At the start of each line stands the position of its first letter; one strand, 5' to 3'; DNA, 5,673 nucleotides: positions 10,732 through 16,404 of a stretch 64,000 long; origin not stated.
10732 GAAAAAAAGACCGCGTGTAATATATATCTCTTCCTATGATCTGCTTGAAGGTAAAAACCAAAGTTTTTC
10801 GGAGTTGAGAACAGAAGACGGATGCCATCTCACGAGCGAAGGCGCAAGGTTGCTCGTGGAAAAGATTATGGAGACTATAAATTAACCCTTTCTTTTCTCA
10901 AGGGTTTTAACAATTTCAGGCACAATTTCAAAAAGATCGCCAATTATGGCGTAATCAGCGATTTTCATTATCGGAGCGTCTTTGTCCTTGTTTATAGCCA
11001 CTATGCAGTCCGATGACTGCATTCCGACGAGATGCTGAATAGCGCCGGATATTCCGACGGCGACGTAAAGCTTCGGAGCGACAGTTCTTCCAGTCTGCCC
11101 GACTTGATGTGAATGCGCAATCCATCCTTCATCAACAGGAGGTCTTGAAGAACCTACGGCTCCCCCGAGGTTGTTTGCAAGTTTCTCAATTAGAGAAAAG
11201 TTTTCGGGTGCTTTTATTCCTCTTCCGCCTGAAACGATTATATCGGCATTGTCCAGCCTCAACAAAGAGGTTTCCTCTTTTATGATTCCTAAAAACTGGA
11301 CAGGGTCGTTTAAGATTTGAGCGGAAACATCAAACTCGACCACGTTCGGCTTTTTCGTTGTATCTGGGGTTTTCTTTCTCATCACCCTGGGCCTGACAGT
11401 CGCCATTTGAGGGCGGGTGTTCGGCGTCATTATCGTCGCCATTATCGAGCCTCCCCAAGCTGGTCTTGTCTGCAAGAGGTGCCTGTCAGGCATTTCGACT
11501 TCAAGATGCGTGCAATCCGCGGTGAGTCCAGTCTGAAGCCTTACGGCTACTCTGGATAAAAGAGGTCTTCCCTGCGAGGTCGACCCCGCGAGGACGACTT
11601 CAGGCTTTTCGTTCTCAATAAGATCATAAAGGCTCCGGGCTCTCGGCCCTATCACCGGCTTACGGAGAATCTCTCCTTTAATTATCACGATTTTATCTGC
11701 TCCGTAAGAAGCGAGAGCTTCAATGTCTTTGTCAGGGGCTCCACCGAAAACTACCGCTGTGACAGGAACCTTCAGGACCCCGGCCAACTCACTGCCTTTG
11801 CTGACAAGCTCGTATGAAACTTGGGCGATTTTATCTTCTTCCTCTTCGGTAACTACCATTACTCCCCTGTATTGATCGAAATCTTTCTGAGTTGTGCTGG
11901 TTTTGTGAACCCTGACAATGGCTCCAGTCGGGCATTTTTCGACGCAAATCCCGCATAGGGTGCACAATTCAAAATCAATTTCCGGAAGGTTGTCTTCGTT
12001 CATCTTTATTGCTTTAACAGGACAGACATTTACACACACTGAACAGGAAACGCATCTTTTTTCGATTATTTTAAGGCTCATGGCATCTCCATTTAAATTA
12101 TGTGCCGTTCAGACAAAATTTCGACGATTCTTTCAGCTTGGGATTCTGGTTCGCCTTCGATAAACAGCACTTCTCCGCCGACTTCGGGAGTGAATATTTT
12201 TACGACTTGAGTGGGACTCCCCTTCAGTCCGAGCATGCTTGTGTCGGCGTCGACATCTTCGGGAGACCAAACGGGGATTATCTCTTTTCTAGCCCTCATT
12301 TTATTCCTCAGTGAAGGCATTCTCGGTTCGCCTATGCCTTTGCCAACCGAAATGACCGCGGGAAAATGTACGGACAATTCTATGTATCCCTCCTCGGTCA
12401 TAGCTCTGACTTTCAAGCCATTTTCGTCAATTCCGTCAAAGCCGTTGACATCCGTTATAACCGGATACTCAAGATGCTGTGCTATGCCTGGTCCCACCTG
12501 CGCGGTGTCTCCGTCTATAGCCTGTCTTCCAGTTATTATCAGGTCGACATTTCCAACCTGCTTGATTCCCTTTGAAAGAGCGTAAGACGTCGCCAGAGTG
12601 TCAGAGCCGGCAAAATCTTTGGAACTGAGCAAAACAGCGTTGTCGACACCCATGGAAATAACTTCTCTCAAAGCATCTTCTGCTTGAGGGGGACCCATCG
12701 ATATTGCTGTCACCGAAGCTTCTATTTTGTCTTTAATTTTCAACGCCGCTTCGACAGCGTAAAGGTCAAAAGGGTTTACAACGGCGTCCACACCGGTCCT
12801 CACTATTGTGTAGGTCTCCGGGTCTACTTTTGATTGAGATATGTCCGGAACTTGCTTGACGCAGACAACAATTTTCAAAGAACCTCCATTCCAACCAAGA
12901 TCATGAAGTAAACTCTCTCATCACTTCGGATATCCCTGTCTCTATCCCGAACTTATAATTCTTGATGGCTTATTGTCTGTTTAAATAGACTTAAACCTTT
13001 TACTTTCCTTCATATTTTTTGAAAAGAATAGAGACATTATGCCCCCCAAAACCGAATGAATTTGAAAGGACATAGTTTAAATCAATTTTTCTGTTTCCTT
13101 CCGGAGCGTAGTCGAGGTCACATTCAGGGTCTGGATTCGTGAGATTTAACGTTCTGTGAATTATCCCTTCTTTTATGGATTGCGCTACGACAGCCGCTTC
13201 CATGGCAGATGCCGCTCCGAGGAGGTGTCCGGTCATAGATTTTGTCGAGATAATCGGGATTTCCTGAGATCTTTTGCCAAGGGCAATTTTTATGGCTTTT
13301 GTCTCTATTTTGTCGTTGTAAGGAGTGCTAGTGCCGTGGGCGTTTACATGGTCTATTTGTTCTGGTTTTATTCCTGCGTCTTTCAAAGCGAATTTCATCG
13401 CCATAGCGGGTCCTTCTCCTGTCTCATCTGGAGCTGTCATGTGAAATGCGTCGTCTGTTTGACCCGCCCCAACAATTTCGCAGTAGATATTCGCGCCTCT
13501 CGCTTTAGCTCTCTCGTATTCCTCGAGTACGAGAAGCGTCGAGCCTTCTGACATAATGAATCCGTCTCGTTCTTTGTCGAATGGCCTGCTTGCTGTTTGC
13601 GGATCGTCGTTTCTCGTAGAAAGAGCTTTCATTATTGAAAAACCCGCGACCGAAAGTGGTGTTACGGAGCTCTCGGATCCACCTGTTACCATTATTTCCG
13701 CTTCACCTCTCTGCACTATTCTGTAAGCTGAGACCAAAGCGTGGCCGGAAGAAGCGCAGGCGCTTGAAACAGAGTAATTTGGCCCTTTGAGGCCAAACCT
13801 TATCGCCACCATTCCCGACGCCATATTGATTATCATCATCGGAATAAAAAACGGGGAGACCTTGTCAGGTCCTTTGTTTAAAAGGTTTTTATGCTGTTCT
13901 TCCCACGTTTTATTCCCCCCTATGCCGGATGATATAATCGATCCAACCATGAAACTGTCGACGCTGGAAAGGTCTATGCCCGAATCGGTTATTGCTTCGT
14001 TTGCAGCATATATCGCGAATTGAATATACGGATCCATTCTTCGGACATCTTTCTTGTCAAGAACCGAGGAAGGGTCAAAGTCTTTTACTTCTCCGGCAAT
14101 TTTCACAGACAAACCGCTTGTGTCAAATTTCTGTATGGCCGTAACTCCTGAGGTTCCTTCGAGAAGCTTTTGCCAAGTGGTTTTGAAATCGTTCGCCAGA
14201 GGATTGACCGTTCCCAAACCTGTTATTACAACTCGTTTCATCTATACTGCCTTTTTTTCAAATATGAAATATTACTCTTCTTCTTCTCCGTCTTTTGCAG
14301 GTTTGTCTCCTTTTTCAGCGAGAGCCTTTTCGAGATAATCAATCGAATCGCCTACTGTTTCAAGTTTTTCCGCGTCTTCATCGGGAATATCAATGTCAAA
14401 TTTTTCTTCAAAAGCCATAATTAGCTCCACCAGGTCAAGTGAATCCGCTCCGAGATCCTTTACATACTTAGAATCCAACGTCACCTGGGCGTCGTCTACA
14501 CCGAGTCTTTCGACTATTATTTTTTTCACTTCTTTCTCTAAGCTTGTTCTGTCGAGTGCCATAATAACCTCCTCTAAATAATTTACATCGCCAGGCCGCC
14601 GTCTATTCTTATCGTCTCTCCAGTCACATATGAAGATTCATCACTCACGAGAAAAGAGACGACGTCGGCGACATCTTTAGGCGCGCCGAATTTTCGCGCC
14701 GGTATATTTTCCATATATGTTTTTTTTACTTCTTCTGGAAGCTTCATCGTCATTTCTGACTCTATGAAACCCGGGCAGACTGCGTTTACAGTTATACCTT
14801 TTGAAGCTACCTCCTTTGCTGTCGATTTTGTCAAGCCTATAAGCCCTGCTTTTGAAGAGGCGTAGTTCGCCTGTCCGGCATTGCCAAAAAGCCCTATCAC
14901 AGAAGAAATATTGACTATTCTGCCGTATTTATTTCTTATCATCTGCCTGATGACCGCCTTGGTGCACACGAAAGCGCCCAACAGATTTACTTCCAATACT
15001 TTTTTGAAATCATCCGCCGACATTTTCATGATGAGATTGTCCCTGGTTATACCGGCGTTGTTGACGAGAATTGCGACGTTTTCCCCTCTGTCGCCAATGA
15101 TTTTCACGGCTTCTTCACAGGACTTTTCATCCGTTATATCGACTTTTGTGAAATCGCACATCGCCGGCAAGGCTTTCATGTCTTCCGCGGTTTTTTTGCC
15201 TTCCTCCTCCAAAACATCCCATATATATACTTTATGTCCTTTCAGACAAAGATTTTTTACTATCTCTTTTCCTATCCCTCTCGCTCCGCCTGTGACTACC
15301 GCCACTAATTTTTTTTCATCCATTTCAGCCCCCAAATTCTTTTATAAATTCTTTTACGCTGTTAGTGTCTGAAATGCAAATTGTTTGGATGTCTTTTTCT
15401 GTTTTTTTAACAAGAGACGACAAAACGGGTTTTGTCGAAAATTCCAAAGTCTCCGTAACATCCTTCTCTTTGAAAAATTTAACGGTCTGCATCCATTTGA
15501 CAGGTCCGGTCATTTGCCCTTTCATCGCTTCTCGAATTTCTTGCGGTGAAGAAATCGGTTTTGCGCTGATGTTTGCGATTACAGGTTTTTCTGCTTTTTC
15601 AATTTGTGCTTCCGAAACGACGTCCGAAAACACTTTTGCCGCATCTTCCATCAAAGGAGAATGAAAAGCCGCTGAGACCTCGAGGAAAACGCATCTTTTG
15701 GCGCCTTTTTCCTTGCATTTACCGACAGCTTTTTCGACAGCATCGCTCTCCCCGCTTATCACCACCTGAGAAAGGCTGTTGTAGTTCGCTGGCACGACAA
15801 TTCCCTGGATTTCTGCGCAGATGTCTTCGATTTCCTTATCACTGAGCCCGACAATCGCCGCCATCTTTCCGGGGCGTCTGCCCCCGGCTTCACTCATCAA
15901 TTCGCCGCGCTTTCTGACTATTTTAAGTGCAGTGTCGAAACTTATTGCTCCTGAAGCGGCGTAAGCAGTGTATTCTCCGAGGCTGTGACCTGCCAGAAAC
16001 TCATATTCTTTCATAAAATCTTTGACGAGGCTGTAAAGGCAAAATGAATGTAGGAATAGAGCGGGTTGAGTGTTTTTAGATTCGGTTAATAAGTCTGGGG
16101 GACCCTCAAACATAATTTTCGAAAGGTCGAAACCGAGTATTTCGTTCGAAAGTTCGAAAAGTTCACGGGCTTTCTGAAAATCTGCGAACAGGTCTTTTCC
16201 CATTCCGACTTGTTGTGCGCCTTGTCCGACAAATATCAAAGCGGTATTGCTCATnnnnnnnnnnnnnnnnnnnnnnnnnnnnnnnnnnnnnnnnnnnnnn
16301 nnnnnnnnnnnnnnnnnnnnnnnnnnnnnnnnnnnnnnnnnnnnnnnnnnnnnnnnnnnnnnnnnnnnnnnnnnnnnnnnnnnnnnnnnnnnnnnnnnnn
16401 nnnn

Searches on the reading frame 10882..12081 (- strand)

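Call 35: search_protein_families(library=pfam, proteins=[window:10882-12081:-], max_evalue=0.001)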
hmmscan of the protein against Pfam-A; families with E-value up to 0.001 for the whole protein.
window:10882-12081:- (399 aa): 13 families
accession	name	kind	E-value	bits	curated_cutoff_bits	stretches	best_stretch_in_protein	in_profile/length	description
PF01012.27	ETF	-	1e-42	146.4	26.7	1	74-254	1-180/181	Electron transfer flavoprotein domain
PF00766.25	ETF_alpha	-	3.1e-37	126.8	27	1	276-355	2-81/81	Electron transfer flavoprotein FAD-binding domain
PF00037.32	Fer4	-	3.3e-15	55.6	21.1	2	33-55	1-23/24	4Fe-4S binding domain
PF13484.11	Fer4_16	-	1.6e-10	42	30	2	40-71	2-32/66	4Fe-4S double cluster binding domain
PF12838.12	Fer4_7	-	9.5e-10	39.2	27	1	9-54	1-52/52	4Fe-4S dicluster domain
PF12837.12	Fer4_6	-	2e-09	37.4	25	1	33-55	2-24/24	4Fe-4S binding domain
PF13237.11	Fer4_10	-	6.2e-09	36.1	25.5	2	4-51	3-53/53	4Fe-4S dicluster domain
PF12797.12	Fer4_2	-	2.5e-08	33.8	24.5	1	33-52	3-22/22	4Fe-4S binding domain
PF14697.11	Fer4_21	-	1.2e-07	32.2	35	1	5-55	3-57/59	4Fe-4S dicluster domain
PF13187.11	Fer4_9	-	1.3e-07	32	27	1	9-55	1-52/52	4Fe-4S dicluster domain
PF12800.12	Fer4_4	-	1.8e-05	25.1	24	0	38-53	2-17/17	4Fe-4S binding domain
PF25160.1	LdpA_Fe-S-bd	-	6.4e-05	23.1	27.6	1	16-57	9-45/49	LdpA Fe-S cluster-binding domain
PF13183.11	Fer4_8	-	0.00036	21.4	27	0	38-54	3-19/68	4Fe-4S dicluster domain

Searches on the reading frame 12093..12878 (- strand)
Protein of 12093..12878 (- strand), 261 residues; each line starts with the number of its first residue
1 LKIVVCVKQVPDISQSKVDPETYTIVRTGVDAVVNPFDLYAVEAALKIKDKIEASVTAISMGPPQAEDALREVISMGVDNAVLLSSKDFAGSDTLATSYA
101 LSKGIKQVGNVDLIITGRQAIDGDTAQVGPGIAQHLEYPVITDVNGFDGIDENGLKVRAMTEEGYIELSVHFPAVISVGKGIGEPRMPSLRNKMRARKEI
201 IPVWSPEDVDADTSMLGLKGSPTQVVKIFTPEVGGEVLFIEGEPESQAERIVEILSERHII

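Call 8: search_protein_families(library=pfam, proteins=[window:12093-12878:-], max_evalue=0.001)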
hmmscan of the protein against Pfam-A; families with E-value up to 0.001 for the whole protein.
window:12093-12878:- (261 aa): 1 family
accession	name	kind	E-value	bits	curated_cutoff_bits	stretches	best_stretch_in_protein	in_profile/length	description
PF01012.27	ETF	-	1.5e-41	142.7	26.7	1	24-208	3-180/181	Electron transfer flavoprotein domain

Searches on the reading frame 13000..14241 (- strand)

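Call 8: search_protein_families(library=pfam, proteins=[window:13000-14241:-], max_evalue=0.001)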
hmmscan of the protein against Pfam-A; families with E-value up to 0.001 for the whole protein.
window:13000-14241:- (413 aa): 3 families
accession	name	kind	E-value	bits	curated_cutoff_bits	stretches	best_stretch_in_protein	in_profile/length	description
PF00109.32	ketoacyl-synt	-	1.6e-57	195.5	20.8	1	1-245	1-252/252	Beta-ketoacyl synthase, N-terminal domain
PF02801.28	Ketoacyl-synt_C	-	2.4e-34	118.3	20.8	1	253-367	1-118/119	Beta-ketoacyl synthase, C-terminal domain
PF00108.29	Thiolase_N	-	1.9e-08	34.5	26.4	1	146-191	67-114/260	Thiolase, N-terminal domain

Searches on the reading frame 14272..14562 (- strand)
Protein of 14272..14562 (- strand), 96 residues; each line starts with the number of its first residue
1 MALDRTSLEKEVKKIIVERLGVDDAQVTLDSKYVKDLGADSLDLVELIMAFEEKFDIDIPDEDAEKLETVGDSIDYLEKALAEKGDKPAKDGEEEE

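Call 8: search_protein_families(library=pfam, proteins=[window:14272-14562:-], max_evalue=0.001)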
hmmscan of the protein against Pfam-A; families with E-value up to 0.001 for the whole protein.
window:14272-14562:- (96 aa): 3 families
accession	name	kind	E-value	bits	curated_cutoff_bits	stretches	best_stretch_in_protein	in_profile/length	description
PF00550.31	PP-binding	-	2.7e-14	53.6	20.8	1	11-77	2-67/67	Phosphopantetheine attachment site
PF14573.12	PP-binding_2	-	0.00048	20.7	32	1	39-77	46-84/96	Acyl-carrier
PF23297.2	ACP_SdgA_C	-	0.00089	19.7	27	0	6-87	9-89/95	Highly reducing polyketide synthase sdgA, C-terminal ACP domain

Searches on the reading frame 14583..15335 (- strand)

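Call 8: search_protein_families(library=pfam, proteins=[window:14583-15335:-], max_evalue=0.001)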
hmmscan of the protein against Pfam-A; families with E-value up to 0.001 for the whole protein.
window:14583-15335:- (250 aa): 6 families
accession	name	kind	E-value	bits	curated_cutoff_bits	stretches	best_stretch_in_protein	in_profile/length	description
PF13561.12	adh_short_C2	-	3.8e-62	210.4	27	1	18-248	3-235/236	Enoyl-(Acyl carrier protein) reductase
PF00106.31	adh_short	-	3.4e-60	203.3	26.6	1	11-202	2-193/195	short chain dehydrogenase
PF08659.16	KR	-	8.9e-19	68.5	22.6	1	13-170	4-161/180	KR domain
PF01370.27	Epimerase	-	1.6e-06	28.2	20.9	1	13-80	2-63/240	NAD dependent epimerase/dehydratase family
PF01073.25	3Beta_HSD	-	5.6e-05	22.7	22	1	13-154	1-125/280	3-beta hydroxysteroid dehydrogenase/isomerase family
PF23441.1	SDR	-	9.1e-05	22.4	27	1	154-248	159-255/258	SDR-like rossmann domain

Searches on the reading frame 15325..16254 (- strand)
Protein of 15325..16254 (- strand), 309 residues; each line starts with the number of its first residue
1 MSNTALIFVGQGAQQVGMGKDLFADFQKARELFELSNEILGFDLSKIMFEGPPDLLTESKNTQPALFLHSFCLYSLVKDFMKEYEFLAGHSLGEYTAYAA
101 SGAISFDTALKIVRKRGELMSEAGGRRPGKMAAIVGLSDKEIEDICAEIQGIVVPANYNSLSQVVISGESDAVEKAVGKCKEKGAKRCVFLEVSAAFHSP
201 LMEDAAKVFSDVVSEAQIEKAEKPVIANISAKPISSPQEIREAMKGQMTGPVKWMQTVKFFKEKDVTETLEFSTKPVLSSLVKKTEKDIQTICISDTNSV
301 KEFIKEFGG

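Call 8: search_protein_families(library=pfam, proteins=[window:15325-16254:-], max_evalue=0.001)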
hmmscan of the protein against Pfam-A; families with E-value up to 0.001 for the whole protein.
window:15325-16254:- (309 aa): 1 family
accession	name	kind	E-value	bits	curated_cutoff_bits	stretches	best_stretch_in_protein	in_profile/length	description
PF00698.26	Acyl_transf_1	-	5e-36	125.2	32.7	1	7-290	3-283/319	Acyl transferase domain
